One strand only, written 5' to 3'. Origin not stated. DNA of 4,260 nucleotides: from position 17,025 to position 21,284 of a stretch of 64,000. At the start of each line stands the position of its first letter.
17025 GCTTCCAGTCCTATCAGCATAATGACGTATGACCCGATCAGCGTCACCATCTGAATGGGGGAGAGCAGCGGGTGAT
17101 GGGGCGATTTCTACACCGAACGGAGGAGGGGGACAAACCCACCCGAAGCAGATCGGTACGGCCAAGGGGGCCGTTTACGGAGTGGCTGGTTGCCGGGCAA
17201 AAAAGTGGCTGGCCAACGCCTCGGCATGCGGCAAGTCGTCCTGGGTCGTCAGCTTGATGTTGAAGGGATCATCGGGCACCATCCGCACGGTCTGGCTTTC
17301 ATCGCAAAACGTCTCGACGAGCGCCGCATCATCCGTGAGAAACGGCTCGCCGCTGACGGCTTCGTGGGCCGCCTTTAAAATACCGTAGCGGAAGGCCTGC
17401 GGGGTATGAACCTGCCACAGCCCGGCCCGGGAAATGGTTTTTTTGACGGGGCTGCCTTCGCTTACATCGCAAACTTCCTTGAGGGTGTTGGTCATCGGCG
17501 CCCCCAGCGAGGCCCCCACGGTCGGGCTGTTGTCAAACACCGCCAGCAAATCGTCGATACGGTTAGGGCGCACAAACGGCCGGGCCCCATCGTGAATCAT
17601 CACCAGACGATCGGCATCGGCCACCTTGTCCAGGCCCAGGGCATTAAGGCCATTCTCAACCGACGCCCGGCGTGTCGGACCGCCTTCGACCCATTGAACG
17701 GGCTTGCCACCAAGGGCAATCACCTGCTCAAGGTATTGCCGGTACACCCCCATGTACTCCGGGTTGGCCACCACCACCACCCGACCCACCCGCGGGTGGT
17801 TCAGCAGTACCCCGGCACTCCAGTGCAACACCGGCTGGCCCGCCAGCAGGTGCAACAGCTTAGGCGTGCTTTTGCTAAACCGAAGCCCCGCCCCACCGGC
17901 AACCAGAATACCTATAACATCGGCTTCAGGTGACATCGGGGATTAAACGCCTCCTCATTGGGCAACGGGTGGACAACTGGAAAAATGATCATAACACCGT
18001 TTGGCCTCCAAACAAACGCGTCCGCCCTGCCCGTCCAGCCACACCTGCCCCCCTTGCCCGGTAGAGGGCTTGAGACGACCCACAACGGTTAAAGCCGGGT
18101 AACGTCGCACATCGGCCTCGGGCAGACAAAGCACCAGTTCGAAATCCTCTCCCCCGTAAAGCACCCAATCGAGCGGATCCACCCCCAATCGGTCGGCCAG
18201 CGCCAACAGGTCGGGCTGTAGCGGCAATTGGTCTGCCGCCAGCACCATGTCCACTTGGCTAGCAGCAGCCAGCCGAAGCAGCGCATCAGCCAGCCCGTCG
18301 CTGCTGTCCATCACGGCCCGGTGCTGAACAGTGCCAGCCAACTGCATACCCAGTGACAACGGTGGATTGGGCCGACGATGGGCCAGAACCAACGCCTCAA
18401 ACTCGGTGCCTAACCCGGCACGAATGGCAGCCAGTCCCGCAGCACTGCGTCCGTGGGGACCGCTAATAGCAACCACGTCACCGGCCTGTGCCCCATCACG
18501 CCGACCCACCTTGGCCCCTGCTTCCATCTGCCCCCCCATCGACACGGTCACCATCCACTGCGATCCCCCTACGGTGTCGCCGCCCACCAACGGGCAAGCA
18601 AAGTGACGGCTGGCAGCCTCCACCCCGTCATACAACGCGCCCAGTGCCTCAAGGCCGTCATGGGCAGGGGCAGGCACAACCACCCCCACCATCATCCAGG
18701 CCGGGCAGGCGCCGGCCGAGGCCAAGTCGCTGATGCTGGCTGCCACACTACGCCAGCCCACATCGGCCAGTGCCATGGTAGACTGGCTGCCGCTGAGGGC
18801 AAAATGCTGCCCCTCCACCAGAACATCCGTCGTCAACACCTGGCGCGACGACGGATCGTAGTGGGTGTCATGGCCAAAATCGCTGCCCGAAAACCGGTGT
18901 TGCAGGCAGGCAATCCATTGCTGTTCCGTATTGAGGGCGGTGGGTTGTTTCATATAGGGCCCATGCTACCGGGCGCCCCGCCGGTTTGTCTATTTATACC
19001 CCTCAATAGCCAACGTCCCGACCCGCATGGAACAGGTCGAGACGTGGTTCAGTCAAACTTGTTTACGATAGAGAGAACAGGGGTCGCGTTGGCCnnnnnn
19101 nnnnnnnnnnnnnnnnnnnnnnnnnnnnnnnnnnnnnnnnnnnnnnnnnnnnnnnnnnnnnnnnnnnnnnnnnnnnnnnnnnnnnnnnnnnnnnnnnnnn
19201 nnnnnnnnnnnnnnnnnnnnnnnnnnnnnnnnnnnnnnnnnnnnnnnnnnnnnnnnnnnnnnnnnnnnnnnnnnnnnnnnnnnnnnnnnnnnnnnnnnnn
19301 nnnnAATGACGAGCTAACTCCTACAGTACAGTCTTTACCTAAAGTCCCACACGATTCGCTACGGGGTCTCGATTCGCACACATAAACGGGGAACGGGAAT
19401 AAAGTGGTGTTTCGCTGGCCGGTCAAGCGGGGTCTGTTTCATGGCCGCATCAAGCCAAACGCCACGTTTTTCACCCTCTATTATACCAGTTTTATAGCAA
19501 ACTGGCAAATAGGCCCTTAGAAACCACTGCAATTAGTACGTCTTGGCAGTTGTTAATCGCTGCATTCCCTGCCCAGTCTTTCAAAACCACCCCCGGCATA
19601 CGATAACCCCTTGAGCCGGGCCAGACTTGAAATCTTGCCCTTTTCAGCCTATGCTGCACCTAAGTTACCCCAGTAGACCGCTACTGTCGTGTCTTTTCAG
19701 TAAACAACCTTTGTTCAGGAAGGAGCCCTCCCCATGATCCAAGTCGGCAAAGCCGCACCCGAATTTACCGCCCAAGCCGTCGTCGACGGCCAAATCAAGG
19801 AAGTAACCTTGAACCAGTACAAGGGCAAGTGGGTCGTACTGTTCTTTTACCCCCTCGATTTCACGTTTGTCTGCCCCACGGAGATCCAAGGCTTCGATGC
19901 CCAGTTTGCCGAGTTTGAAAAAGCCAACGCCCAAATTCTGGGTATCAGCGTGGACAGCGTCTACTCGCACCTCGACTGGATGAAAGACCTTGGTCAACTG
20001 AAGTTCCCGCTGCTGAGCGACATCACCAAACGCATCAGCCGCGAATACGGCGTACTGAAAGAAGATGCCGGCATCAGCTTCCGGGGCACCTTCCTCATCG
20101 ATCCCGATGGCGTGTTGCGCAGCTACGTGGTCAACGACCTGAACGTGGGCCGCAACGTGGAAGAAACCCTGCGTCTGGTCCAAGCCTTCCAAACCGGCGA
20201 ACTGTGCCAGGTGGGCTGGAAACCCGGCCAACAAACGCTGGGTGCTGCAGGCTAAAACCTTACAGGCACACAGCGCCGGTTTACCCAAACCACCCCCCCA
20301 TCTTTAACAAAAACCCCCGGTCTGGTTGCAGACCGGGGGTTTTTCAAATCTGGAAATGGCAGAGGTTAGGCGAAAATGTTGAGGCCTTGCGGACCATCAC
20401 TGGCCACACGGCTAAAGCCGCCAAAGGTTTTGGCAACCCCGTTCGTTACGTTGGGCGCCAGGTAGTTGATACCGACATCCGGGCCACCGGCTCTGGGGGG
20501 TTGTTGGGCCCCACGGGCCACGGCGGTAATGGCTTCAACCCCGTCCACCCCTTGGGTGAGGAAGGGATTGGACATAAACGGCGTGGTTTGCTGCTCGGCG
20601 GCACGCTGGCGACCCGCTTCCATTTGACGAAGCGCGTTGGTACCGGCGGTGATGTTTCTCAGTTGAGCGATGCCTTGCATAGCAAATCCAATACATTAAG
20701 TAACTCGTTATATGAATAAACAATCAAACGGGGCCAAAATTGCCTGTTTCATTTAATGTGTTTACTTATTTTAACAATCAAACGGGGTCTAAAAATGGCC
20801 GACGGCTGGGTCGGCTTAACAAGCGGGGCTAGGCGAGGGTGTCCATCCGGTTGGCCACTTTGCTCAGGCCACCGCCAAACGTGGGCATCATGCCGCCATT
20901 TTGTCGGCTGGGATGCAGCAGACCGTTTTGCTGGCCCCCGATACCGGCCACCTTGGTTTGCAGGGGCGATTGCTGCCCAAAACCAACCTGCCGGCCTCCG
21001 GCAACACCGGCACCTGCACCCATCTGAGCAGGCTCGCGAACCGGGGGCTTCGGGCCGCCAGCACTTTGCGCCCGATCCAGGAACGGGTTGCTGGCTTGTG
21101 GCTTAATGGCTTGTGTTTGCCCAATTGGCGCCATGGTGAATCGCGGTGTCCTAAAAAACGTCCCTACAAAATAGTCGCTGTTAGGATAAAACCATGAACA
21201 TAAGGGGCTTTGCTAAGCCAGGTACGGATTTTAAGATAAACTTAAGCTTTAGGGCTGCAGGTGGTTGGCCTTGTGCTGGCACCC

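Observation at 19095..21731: Family of three paralogous small Gly/Gln/Pro/Asn-rich proteins clustered with a Cys/His-tailed MerR regulator and a 2-Cys peroxiredoxin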

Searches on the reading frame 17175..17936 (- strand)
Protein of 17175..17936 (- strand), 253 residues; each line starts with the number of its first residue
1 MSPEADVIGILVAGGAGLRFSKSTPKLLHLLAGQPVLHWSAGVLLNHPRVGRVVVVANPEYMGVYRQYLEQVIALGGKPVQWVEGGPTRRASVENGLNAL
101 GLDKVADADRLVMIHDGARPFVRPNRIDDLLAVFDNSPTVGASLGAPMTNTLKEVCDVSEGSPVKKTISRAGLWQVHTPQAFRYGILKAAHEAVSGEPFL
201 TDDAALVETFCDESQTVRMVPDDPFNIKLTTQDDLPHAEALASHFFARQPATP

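Call 7: search_protein_families(library=pfam, proteins=[window:17175-17936:-], max_evalue=1)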
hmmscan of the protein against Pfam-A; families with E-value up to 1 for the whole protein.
window:17175-17936:- (253 aa): 4 families
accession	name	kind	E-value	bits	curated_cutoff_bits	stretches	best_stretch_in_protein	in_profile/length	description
PF01128.25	IspD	-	2.2e-49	168.7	27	1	8-241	2-218/221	2-C-methyl-D-erythritol 4-phosphate cytidylyltransferase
PF12804.13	NTP_transf_3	-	3.6e-08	34.2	27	1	9-138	1-115/160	MobA-like NTP transferase domain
PF03958.22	Secretin_N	-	0.21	12.3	28.2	1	42-72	33-63/69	Bacterial type II/III secretion system short domain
PF13052.11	DUF3913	-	0.23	12.2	25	1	126-141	10-25/57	Protein of unknown function (DUF3913)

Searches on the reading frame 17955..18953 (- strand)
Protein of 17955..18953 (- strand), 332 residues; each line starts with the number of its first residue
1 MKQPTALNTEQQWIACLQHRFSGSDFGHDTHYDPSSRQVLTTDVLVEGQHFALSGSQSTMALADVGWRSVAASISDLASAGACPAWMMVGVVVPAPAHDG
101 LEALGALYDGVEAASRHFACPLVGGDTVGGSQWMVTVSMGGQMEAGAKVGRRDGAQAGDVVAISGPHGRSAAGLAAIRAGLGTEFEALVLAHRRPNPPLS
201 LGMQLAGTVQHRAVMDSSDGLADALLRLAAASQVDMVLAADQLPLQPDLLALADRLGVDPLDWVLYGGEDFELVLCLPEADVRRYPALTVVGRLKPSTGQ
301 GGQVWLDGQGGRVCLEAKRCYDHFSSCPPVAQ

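Call 7: search_protein_families(library=pfam, proteins=[window:17955-18953:-], max_evalue=1)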
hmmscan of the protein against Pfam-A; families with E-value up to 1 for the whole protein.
window:17955-18953:- (332 aa): 2 families
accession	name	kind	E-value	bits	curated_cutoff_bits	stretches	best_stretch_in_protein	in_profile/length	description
PF00586.29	AIRS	-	6.2e-18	65.7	24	1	34-141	11-110/112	AIR synthase related protein, N-terminal domain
PF02769.27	AIRS_C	-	6.7e-06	26.8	23.1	1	156-280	1-123/156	AIR synthase related protein, C-terminal domain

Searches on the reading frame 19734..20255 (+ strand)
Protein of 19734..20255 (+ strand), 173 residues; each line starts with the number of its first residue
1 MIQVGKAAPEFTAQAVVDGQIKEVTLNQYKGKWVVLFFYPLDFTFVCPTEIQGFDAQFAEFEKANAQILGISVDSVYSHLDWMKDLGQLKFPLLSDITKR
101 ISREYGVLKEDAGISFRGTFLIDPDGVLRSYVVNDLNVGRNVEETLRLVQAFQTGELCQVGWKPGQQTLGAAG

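Call 7: search_protein_families(library=pfam, proteins=[window:19734-20255:+], max_evalue=1)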
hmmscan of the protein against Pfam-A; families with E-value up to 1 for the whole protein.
window:19734-20255:+ (173 aa): 3 families
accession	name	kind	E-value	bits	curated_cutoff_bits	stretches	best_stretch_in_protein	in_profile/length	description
PF00578.27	AhpC-TSA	-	1.5e-43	148.2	26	1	4-129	1-122/124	AhpC/TSA family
PF08534.16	Redoxin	-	2e-16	60.5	26.6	1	3-137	1-137/148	Redoxin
PF02630.20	SCO1-SenC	-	0.0017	18.7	22.8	1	17-74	7-66/134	SCO1/SenC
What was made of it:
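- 19734..20255 (+): 2-Cys peroxiredoxin (AhpC/TSA). It is the one neighbour found beside both gene types in all four lineages. Pfam PF00578, 1.5e-43 (call 7).
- Checked: The AhpC/TSA peroxiredoxin 19734-20255 (+) is present (call 7).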

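Call 8: search_protein_families(library=ncbifam, proteins=[window:19734-20255:+], max_evalue=1)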
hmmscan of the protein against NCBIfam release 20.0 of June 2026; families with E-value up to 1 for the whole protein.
window:19734-20255:+ (173 aa): 15 families
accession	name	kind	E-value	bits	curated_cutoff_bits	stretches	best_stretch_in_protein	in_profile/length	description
NF040737.1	peroxi_PrxU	equivalog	6.5e-54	183.1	270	1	1-170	35-216/233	thioredoxin-dependent peroxiredoxin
TIGR03137.1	AhpC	equivalog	9.8e-46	155.9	272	1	4-170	4-178/187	alkyl hydroperoxide reductase subunit C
NF009669.0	PRK13190.1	equivalog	3e-42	144.1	261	1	1-169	2-175/203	putative peroxiredoxin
NF011576.0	PRK15000.1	subfamily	2.3e-41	141.7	301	1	1-171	1-184/200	peroxiredoxin C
NF009668.0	PRK13189.1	equivalog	1.4e-39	135.6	211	1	1-160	9-171/224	peroxiredoxin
NF009670.0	PRK13191.1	equivalog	1.9e-30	106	374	1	4-154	9-162/215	putative peroxiredoxin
NF010122.0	PRK13599.1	equivalog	1.9e-26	92.9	456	1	11-157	13-165/220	peroxiredoxin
NF006960.0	PRK09437.1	equivalog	3.9e-17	62.6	140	1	2-130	4-134/156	thioredoxin-dependent thiol peroxidase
NF053650.1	PerredPrxQDein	equivalog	1.2e-15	57.8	260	1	15-130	5-125/148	thioredoxin-dependent peroxiredoxin PrxQ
NF001808.0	PRK00522.1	equivalog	6e-12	45.3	123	1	2-148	18-164/167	thiol peroxidase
NF002854.0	PRK03147.1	subfamily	1.1e-11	44.9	170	1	2-146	36-169/176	thiol-disulfide oxidoreductase ResA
NF045827.1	perox_SUH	exception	1.5e-09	37.5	298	1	2-153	18-169/178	thiol peroxidase Prx-SUH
NF040769.1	SelL_rel_redox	subfamily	0.0022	17.6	120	1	13-109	5-102/173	SelL-related redox protein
NF047696.1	ThlDiSintTplARhiz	equivalog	0.012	15.4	230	1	5-128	71-193/219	thiol:disulfide interchange protein TlpA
NF011941.0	PRK15412.1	equivalog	0.012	15.2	359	1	4-146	41-172/185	thiol:disulfide interchange protein DsbE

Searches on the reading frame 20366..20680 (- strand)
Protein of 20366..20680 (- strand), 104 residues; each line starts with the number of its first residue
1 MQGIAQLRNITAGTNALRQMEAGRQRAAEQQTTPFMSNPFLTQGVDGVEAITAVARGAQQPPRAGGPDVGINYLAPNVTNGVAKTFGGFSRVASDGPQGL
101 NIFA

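Call 7: search_protein_families(library=pfam, proteins=[window:20366-20680:-], max_evalue=1)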
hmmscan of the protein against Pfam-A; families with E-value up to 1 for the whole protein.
window:20366-20680:- (104 aa): 0 families

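Call 8: search_protein_families(library=ncbifam, proteins=[window:20366-20680:-], max_evalue=1)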
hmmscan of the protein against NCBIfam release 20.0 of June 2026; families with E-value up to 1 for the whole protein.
window:20366-20680:- (104 aa): 0 families

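Call 13: find_homologous_proteins(query=window:20366-20680:-, max_evalue=0.01)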
Query window:20366-20680:- (104 aa): 2 proteins with E <= 0.01 among 3 candidates.
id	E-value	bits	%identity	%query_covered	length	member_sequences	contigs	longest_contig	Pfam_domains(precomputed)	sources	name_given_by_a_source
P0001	1.0e-56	207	97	100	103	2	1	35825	-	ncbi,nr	ncbi:MAG: hypothetical protein KC475_01380 [Cyanobacteria bacterium HKST-UBA03]|nr:hypothetical prot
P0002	4.5e-53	195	93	100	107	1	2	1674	-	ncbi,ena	ncbi:MAG: hypothetical protein R2857_16130 [Vampirovibrionales bacterium]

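Call 14: find_encoding_contigs(protein=P0001, flank=10000, max_places=6)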
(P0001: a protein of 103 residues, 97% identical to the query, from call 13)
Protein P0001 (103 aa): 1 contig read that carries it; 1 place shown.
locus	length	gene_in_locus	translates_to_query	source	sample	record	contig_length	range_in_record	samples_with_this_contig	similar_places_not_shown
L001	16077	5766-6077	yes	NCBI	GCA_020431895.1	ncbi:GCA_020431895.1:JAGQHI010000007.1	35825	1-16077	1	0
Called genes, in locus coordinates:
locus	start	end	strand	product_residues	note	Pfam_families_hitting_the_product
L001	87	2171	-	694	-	PF13629:T2SS-T3SS_pil_N, PF00263:Secretin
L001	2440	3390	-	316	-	PF08666:SAF, PF16976:RcpC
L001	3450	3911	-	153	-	-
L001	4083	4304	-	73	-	-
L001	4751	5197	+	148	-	PF00376:MerR, PF13411:MerR_1, PF09278:MerR-DNA-bind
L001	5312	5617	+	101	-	-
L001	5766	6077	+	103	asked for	-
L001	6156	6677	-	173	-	PF00578:AhpC-TSA, PF08534:Redoxin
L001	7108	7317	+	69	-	-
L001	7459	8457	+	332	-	PF00586:AIRS, PF02769:AIRS_C (weak)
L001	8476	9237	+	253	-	PF01128:IspD, PF12804:NTP_transf_3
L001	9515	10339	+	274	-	PF00813:FliP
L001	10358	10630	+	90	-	PF01313:Bac_export_3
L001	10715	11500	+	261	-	PF01311:Bac_export_1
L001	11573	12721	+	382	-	PF01312:Bac_export_2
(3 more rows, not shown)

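Call 15: find_encoding_contigs(protein=P0002, flank=10000, max_places=6)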
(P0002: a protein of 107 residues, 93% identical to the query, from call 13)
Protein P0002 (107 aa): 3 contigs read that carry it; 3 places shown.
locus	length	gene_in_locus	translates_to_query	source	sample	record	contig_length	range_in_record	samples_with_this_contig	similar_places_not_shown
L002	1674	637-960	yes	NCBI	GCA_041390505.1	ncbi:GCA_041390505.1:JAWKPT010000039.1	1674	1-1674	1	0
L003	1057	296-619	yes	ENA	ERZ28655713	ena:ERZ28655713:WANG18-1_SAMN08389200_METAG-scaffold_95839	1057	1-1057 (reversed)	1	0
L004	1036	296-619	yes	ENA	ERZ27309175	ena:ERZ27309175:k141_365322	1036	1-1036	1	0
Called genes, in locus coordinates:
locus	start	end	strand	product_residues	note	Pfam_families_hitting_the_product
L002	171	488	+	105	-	-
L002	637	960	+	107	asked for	-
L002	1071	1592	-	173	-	PF00578:AhpC-TSA, PF08534:Redoxin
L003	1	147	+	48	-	?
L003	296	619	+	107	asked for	-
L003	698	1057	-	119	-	?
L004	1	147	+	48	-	?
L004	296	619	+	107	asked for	-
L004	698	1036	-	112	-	?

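Call 53: predict_structure(alignment_id=A8)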
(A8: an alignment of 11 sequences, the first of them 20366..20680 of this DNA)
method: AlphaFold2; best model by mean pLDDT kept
length: 104 residues; sequences in the alignment: 11
mean_pLDDT: 49.1   pTM: 0.12
mean pLDDT of the five models: 49.1, 48.7, 46.5, 41.1, 40.4
residues with pLDDT >= 90: 0; 70-90: 0; 50-70: 49; < 50: 55
segments of 3 or more residues with pLDDT < 50: 43-61, 64-68, 74-83, 85-94
pLDDT, mean of each block of 10 residues (from residue 1): 53 54 51 51 47 46 46 47 45 49 49
secondary structure, 60 per line:
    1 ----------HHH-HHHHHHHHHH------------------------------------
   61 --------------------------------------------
elements in order: H15-24
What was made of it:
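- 20366..20680 (-): Gene B (BC-type), 104 aa. The tail is QGLNIFA and an SNPFL motif is present. AlphaFold gives pLDDT 49 with one short helix at residues 15-24 (call 53).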

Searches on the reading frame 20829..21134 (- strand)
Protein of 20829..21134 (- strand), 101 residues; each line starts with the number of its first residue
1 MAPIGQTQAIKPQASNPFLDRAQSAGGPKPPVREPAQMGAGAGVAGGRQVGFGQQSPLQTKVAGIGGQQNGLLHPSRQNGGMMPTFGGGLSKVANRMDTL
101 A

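Call 7: search_protein_families(library=pfam, proteins=[window:20829-21134:-], max_evalue=1)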
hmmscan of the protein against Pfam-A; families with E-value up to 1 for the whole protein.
window:20829-21134:- (101 aa): 0 families

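Call 8: search_protein_families(library=ncbifam, proteins=[window:20829-21134:-], max_evalue=1)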
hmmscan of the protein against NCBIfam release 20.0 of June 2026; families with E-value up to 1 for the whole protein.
window:20829-21134:- (101 aa): 0 families

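Call 17: find_homologous_proteins(query=window:20829-21134:-, max_evalue=0.1)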
Query window:20829-21134:- (101 aa): 1 proteins with E <= 0.1 among 5 candidates.
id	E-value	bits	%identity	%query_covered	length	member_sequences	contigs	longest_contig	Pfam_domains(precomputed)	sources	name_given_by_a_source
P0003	4.3e-53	196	96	100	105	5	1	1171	-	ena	-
